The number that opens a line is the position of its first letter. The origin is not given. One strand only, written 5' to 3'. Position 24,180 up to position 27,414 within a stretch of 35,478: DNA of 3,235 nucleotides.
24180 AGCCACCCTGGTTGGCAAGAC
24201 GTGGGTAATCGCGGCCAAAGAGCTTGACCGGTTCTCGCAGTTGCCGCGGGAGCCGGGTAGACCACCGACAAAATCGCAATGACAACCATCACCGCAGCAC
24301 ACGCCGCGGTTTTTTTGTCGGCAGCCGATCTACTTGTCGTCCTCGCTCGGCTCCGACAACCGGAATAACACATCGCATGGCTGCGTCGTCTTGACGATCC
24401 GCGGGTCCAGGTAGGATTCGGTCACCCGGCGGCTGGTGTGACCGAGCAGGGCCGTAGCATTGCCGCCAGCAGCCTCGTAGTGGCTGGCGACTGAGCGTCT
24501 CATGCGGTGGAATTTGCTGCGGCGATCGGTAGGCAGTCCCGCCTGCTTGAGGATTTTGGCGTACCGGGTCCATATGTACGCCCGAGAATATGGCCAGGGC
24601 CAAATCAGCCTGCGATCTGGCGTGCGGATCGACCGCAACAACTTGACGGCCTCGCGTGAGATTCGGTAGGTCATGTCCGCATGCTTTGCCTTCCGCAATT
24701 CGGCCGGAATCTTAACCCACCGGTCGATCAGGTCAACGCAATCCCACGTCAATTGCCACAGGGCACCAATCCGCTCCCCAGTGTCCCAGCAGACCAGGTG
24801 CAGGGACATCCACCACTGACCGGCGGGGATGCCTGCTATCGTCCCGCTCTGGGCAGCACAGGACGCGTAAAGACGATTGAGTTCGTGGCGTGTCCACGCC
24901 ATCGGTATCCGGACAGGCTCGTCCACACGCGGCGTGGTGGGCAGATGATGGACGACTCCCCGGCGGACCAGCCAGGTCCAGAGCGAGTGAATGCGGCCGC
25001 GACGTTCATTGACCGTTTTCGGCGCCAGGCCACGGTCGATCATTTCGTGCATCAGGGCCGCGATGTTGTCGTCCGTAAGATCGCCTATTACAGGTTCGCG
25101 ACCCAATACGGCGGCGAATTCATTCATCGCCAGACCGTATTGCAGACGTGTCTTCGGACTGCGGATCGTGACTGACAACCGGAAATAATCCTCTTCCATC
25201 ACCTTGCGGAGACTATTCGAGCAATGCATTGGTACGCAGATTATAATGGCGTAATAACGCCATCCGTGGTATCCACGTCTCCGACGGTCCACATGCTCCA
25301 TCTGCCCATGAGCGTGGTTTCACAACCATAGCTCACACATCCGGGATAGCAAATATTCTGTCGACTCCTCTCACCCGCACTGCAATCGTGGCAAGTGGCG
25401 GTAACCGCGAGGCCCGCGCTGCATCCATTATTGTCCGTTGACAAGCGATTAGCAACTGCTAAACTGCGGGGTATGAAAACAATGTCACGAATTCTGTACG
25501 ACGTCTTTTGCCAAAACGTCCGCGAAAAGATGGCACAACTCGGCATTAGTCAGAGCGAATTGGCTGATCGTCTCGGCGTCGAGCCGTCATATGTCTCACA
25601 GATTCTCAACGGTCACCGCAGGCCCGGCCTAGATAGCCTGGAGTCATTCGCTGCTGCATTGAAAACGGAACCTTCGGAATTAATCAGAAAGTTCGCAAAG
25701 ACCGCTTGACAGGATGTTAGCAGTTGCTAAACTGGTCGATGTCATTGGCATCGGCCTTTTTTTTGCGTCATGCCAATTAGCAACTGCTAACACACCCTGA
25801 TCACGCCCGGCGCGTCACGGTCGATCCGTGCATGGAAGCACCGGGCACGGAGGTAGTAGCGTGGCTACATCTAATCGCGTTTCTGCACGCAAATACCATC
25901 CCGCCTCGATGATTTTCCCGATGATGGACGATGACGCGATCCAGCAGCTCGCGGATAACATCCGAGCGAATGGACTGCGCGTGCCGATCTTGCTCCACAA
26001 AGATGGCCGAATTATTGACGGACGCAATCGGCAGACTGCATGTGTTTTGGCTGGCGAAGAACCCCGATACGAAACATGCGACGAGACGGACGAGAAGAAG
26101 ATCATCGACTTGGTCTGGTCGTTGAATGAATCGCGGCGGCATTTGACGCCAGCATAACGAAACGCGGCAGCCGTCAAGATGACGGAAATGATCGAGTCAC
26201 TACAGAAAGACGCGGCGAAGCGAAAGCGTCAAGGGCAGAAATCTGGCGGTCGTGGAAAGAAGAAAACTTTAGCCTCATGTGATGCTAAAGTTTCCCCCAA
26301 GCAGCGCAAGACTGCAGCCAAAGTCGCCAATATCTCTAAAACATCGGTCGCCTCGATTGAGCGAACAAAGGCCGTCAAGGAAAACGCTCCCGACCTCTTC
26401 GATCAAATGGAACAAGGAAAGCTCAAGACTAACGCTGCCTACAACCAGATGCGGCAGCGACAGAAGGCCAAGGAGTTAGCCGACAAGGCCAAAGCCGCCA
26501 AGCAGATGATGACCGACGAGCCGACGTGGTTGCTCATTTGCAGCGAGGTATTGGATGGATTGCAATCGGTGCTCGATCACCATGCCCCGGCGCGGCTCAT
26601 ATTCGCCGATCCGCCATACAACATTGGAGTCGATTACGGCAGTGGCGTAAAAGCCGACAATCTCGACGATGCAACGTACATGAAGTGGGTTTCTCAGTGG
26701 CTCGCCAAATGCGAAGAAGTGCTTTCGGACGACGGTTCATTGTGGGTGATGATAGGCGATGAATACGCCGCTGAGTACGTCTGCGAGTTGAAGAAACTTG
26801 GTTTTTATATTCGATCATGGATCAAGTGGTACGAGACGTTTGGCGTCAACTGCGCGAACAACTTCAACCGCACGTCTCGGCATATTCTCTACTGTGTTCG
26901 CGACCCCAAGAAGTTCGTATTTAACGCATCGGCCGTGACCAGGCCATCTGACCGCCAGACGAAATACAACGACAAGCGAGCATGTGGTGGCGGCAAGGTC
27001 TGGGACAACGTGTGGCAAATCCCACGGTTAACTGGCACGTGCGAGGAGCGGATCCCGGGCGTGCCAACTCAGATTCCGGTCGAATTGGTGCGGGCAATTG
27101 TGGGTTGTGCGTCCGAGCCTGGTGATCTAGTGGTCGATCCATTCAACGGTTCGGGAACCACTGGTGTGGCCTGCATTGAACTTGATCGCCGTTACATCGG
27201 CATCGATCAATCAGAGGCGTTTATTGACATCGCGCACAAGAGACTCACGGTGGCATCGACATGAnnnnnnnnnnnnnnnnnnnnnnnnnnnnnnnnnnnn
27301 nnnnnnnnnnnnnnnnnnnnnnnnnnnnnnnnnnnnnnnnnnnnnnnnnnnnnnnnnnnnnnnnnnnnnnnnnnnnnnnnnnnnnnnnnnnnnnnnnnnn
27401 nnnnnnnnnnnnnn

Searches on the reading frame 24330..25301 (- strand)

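Call 9: search_protein_families(library=phrogs, proteins=[window:24330-25301:-], max_evalue=0.00001)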
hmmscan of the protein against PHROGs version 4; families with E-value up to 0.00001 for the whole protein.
window:24330-25301:- (323 aa): 2 families
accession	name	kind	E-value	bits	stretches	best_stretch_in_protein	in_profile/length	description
phrog_1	-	integration and excision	4.1e-30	106.6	1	37-298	171-433/611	integrase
phrog_216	-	integration and excision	1.9e-14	54.4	1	137-299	57-223/301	integrase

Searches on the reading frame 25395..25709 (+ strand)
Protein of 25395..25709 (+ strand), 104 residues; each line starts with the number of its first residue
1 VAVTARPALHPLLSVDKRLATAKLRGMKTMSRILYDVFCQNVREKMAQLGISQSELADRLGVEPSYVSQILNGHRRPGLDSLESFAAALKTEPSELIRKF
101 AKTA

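Call 55: search_protein_families(library=pfam, proteins=[window:25395-25709:+], max_evalue=0.01)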
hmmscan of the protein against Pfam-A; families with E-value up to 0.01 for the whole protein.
window:25395-25709:+ (104 aa): 11 families
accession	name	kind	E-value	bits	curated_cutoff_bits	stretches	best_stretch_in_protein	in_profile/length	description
PF01381.28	HTH_3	-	1.8e-14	54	23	1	42-96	1-55/55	Helix-turn-helix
PF13560.12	HTH_31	-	1.5e-09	38.4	27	1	46-96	10-61/64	Helix-turn-helix domain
PF13443.12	HTH_26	-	8.7e-08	32.7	22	1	42-97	2-58/63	Cro/C1-type HTH DNA-binding domain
PF12844.13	HTH_19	-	0.00044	20.5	30.2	1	48-98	10-60/64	Helix-turn-helix domain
PF13384.12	HTH_23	-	0.00077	19.7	24.6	1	47-82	15-49/50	Homeodomain-like domain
PF13545.12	HTH_Crp_2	-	0.0011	19.3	27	1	44-77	16-49/70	Crp-like helix-turn-helix domain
PF13744.12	HTH_37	-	0.0022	18.2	27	1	40-74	21-55/80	Helix-turn-helix domain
PF12802.13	MarR_2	-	0.0037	17.8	27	1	50-72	19-42/61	MarR family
PF13412.12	HTH_24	-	0.0039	17.2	21.9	1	50-71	17-38/48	Winged helix-turn-helix DNA-binding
PF08667.16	BetR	-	0.006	17.1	21.6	0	37-97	5-69/148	BetR domain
PF01047.28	MarR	-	0.0073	16.6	24.6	0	50-71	17-38/59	MarR family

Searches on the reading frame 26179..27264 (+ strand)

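Call 9: search_protein_families(library=phrogs, proteins=[window:26179-27264:+], max_evalue=0.00001)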
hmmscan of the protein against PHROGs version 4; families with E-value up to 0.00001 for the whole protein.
window:26179-27264:+ (361 aa): 10 families
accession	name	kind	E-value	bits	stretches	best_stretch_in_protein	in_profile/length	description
phrog_67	-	other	1e-47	164.6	1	77-357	77-344/743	DNA methyltransferase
phrog_498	-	other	2.2e-33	116.7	1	121-356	205-420/633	DNA methyltransferase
phrog_3008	-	other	1.1e-18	68.4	1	295-358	150-213/244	DNA methyltransferase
phrog_18293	-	other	1.3e-14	55.1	1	296-357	47-108/119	methyltransferase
phrog_8769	-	other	6.8e-13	49.3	1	305-356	2-53/71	methyltransferase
phrog_23148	-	unknown function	1.1e-11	46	1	282-359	72-149/165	-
phrog_6952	-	other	8.7e-10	39.7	1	296-345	115-164/181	DNA methyltransferase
phrog_23085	-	unknown function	8.5e-08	33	1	293-356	42-105/138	-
phrog_12517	-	unknown function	2.8e-06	27.7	0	314-356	105-147/316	-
phrog_6025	-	other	9.3e-06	26.4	1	138-224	31-115/192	DNA methyltransferase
